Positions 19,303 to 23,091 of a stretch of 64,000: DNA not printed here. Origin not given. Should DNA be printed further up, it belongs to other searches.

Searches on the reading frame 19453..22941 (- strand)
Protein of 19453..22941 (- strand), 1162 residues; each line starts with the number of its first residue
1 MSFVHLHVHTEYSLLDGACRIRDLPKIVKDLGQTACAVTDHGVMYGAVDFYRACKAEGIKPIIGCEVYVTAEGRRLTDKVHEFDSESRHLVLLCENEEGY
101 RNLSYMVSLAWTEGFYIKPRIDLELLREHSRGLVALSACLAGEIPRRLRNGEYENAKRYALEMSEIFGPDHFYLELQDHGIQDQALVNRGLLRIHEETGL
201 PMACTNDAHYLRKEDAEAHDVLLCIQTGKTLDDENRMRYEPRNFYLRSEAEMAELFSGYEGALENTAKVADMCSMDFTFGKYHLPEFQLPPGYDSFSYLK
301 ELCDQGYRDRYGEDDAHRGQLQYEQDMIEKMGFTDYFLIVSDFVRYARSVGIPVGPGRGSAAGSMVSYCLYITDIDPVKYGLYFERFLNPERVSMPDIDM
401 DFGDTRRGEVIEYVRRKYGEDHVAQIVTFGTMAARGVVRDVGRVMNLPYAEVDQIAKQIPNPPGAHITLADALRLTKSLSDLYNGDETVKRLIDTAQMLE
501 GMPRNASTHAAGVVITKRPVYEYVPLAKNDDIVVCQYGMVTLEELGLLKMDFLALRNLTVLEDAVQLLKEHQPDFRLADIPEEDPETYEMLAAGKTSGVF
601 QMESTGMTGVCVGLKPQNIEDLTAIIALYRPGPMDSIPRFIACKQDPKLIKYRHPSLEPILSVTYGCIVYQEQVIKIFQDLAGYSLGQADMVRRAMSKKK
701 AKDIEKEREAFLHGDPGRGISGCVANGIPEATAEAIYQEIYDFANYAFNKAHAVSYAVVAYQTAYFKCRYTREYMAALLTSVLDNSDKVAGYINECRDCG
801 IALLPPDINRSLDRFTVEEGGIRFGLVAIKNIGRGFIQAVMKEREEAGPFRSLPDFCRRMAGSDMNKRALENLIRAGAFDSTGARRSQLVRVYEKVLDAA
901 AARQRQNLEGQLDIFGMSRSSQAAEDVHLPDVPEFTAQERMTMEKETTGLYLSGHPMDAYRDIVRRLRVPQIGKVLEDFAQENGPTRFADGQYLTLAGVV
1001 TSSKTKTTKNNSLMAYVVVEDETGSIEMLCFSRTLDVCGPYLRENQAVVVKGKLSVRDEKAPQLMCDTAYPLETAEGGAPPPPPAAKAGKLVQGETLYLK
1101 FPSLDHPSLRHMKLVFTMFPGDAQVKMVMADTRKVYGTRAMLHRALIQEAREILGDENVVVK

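Call 38: search_protein_families(library=pfam, proteins=[window:19453-22941:-])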
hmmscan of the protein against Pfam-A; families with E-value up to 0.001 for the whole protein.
window:19453-22941:- (1162 aa): 5 families
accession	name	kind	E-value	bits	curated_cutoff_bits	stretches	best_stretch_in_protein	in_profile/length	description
PF07733.18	DNA_pol3_alpha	-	3.4e-99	332.1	23.9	1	297-554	1-260/260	Bacterial DNA polymerase III alpha NTPase domain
PF17657.6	DNA_pol3_finger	-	1.2e-57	194.3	22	1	557-714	1-161/166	Bacterial DNA polymerase III alpha subunit finger domain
PF02811.25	PHP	-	2.6e-57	194.2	26.4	1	5-179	1-164/164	PHP domain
PF14579.12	HHH_6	-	6.4e-31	106.9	25.6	1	800-889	1-90/90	Helix-hairpin-helix motif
PF01336.31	tRNA_anti-codon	-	1.7e-09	37.9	27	1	995-1070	2-73/75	OB-fold nucleic acid binding domain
